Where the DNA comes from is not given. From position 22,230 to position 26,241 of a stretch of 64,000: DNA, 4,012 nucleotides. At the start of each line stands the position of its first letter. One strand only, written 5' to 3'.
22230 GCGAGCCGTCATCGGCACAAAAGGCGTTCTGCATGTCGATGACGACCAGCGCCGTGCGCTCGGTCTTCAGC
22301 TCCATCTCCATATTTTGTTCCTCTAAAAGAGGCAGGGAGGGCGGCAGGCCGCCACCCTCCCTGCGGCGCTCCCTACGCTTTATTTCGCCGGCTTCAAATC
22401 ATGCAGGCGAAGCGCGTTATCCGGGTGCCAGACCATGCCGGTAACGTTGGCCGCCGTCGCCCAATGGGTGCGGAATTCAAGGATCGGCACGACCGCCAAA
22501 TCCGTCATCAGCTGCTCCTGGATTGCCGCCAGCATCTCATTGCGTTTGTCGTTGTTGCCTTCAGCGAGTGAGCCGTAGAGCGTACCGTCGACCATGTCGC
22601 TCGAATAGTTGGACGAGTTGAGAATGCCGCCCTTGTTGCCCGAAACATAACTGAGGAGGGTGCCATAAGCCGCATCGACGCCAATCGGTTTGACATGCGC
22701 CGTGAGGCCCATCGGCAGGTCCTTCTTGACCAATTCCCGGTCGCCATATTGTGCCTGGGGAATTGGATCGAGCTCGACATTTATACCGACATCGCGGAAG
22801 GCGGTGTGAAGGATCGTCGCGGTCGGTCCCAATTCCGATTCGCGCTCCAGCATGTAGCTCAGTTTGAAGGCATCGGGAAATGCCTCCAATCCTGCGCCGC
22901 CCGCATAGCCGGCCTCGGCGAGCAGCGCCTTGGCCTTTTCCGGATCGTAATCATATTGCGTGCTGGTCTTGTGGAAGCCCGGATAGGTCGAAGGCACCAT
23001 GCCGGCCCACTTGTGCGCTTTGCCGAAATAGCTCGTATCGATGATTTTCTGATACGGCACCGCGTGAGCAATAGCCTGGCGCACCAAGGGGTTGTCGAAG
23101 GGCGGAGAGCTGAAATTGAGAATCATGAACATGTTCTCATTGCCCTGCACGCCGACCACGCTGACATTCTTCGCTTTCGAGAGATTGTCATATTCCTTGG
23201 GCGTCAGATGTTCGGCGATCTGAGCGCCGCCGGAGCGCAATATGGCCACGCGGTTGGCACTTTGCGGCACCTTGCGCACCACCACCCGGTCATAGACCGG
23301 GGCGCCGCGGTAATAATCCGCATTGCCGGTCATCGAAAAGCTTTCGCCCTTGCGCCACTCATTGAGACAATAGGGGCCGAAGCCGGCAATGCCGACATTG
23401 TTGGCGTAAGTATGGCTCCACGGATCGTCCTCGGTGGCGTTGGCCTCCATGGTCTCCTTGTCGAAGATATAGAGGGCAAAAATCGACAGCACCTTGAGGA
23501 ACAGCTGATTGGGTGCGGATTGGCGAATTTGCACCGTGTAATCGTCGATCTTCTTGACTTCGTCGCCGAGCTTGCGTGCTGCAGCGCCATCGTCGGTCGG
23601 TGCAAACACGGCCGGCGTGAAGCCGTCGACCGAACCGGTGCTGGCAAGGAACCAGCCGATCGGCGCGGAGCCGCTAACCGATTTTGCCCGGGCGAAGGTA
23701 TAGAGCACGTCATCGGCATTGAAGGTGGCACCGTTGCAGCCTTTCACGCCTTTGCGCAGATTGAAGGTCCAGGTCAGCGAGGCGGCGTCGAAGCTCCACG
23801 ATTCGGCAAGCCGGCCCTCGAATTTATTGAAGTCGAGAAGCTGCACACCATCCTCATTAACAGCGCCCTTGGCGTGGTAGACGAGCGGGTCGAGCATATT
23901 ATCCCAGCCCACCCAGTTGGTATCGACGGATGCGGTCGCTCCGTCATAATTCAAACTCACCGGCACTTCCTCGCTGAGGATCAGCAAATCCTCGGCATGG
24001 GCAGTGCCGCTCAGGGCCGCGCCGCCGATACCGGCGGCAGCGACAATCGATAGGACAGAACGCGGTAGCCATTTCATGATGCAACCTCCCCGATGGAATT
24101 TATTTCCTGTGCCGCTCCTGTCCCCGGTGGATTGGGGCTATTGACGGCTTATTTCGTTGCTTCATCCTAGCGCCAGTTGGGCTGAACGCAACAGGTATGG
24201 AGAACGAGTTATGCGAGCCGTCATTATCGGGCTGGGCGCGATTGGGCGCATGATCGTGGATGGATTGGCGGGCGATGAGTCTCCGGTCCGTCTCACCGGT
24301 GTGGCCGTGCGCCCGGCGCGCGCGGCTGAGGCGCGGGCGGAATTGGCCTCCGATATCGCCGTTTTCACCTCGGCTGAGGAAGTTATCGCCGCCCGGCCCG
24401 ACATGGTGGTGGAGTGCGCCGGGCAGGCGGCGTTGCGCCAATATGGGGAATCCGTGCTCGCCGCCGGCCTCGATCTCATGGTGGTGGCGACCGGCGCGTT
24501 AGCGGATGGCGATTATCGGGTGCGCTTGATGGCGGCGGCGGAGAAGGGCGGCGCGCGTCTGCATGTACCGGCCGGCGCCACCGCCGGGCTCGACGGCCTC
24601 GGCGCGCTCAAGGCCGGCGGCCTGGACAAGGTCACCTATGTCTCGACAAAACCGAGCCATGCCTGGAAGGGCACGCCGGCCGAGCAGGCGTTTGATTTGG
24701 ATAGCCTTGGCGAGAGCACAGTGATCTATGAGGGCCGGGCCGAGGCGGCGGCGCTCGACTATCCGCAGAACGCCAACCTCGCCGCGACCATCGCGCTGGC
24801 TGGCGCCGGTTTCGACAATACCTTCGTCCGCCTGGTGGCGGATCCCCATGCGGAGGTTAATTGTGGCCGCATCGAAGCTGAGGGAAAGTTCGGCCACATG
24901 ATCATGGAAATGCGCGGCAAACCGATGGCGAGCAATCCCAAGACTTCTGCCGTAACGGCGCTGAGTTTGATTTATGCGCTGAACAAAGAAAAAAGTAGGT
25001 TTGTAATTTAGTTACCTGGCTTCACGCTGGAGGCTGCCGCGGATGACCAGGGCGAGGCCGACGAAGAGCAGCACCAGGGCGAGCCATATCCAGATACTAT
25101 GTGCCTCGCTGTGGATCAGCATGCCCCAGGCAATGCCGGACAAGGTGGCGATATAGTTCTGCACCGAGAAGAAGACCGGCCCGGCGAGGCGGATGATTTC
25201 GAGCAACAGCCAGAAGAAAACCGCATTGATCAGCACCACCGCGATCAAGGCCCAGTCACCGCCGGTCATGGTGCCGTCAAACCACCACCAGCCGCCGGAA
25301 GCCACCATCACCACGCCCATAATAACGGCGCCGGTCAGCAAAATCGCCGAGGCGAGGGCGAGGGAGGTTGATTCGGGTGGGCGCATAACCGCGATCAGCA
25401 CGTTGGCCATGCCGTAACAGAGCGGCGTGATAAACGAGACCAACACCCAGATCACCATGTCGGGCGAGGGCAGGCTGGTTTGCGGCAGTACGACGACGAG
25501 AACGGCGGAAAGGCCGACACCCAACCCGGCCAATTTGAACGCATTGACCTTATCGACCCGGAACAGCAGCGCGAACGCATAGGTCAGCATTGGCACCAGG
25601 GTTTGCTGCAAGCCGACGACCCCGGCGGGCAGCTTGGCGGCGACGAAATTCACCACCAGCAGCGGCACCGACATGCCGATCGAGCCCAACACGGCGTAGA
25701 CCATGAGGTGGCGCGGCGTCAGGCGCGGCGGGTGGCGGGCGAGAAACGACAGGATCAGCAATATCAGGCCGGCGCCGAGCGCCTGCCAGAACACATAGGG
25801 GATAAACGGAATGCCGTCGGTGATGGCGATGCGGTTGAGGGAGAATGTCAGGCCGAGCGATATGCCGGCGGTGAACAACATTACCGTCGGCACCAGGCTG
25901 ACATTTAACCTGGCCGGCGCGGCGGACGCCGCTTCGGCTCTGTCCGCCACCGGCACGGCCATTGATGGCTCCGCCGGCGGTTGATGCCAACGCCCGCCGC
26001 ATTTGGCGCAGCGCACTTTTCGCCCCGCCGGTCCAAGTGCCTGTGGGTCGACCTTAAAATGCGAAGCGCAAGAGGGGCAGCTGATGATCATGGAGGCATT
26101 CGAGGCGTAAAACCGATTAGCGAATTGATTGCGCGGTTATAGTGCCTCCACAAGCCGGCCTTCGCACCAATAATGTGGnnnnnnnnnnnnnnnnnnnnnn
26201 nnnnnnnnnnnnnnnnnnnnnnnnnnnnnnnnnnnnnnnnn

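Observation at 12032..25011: Regulator-less oxidative catabolic cluster for an unknown, probably N-containing, carboxylate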

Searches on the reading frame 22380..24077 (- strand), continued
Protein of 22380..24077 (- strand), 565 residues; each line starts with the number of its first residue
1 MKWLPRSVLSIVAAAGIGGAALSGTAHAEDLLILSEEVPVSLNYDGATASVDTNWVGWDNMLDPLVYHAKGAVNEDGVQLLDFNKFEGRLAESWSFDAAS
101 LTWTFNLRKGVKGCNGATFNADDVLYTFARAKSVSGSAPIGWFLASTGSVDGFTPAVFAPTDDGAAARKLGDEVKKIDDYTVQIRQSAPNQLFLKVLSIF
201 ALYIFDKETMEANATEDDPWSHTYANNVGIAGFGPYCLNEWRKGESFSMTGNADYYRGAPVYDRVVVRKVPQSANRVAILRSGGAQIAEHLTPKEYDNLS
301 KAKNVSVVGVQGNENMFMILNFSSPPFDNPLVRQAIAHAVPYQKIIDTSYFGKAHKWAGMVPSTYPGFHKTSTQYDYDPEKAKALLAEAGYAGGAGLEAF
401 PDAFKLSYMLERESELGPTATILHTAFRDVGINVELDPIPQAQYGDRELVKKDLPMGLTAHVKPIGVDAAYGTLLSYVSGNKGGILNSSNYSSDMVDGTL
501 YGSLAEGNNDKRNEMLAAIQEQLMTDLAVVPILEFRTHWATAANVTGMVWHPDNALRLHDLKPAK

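Call 74: find_encoding_contigs(protein=P0121, flank=10000, max_places=3)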
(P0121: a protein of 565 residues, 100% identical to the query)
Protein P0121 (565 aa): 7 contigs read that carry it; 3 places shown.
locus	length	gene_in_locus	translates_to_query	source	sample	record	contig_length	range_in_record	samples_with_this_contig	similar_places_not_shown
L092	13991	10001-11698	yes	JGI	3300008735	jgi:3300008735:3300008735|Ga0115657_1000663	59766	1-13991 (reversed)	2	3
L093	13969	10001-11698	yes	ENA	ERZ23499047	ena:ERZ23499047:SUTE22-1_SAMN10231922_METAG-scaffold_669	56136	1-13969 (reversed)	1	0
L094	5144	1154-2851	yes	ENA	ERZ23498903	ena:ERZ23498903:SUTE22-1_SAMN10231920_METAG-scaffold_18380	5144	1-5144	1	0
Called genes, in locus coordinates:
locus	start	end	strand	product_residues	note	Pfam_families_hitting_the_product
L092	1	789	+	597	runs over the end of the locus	PF02771:Acyl-CoA_dh_N (weak), PF02770:Acyl-CoA_dh_M, PF00441:Acyl-CoA_dh_1, PF08028:Acyl-CoA_dh_2 (faint), PF22924:ACOX_C_alpha1, PF12806:Acyl-CoA_dh_C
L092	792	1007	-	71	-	-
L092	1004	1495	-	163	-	PF00011:HSP20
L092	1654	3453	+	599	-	PF01471:PG_binding_1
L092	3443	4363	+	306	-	PF00892:EamA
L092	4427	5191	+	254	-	PF00106:adh_short, PF08659:KR (faint), PF13561:adh_short_C2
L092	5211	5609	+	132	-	PF06262:Zincin_1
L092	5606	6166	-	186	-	PF02834:LigT_PEase, PF13563:2_5_RNA_ligase2, PF02834:LigT_PEase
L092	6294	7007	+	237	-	PF01027:Bax1-I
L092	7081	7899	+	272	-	PF12697:Abhydrolase_6 (faint), PF00561:Abhydrolase_1 (faint), PF12146:Hydrolase_4 (faint)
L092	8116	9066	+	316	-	PF00892:EamA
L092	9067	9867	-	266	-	PF03447:NAD_binding_3, PF01958:Asp_DH_C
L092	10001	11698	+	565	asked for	PF00496:SBP_bac_5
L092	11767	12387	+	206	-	PF00857:Isochorismatase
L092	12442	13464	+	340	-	PF19300:BPD_transp_1_N, PF00528:BPD_transp_1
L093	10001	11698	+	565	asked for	PF00496:SBP_bac_5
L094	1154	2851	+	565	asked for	PF00496:SBP_bac_5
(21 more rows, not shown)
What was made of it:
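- Assemblies of this organism break inside DppC (call 74).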

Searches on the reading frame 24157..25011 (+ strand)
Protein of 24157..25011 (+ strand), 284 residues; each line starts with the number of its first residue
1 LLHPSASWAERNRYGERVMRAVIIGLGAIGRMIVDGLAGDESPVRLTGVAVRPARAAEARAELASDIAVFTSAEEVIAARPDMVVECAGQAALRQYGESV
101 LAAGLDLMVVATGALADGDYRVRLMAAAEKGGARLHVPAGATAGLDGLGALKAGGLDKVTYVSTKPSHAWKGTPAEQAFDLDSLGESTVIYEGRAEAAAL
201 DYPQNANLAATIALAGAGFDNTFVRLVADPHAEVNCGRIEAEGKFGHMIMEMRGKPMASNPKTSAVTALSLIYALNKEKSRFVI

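Call 4: search_protein_families(library=pfam, proteins=[window:24157-25011:+])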
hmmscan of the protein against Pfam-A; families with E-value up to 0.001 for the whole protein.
window:24157-25011:+ (284 aa): 2 families
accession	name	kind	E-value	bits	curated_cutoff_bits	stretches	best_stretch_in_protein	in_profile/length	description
PF01958.23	Asp_DH_C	-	2.3e-30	105.1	27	1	186-272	3-89/89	Aspartate dehydrogenase, C-terminal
PF03447.22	NAD_binding_3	-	1.8e-22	80.7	24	1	25-138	1-116/116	Homoserine dehydrogenase, NAD binding domain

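Call 5: search_protein_families(library=ncbifam, proteins=[window:24157-25011:+], max_evalue=0.00001)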
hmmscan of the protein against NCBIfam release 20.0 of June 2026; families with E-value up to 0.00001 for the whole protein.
window:24157-25011:+ (284 aa): 8 families
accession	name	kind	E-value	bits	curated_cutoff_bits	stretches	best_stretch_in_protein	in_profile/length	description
NF009828.0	PRK13303.1-3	subfamily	7.9e-84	280.9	177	1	19-279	2-258/263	aspartate dehydrogenase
NF009827.0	PRK13303.1-2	equivalog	1.8e-71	240.5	226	1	19-279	2-262/267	aspartate dehydrogenase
NF009826.0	PRK13303.1-1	equivalog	1.7e-65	221.3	479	1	21-284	12-273/273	aspartate dehydrogenase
NF009829.0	PRK13303.1-4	subfamily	1.9e-57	194.6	184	1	19-284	1-243/245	aspartate dehydrogenase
NF009824.0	PRK13301.1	equivalog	4.3e-55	187.1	528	1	20-284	4-266/267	putative L-aspartate dehydrogenase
NF009830.0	PRK13304.1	equivalog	1.1e-53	182.5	267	1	19-277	2-256/265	aspartate dehydrogenase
TIGR03855.1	NAD_NadX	equivalog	9.8e-51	172.5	206.55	1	66-283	23-228/229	aspartate dehydrogenase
NF009825.0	PRK13302.1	equivalog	1.8e-44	152.2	253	1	18-280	6-265/271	aspartate dehydrogenase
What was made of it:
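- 24208..25011 (+): NEIGHBOUR, not part of the operon: aspartate dehydrogenase family protein with its own conserved promoter. NF009828 at 281 bits, above the 177-bit cut-off (call 5).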

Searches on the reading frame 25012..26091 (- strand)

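Call 4: search_protein_families(library=pfam, proteins=[window:25012-26091:-])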
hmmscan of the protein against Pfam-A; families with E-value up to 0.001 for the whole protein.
window:25012-26091:- (359 aa): 3 families
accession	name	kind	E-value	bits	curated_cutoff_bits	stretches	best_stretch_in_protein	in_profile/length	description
PF00892.27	EamA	-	2.2e-15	57.6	28.2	1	70-201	5-134/135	EamA-like transporter family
PF13717.11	Zn_ribbon_4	-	3.1e-12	46.6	30.3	1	1-35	1-35/36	zinc-ribbon domain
PF13719.11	Zn_ribbon_5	-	6.7e-11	42.2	29.3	1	1-32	1-32/37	zinc-ribbon domain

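Call 5: search_protein_families(library=ncbifam, proteins=[window:25012-26091:-], max_evalue=0.00001)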
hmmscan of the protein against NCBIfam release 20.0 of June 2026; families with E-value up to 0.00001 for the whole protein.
window:25012-26091:- (359 aa): 1 family
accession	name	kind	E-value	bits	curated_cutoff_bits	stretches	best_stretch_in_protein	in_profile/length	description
TIGR02098.1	MJ0042_CXXC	domain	2.6e-13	49.4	20.9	1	1-37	1-37/38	MJ0042-type zinc finger domain-containing protein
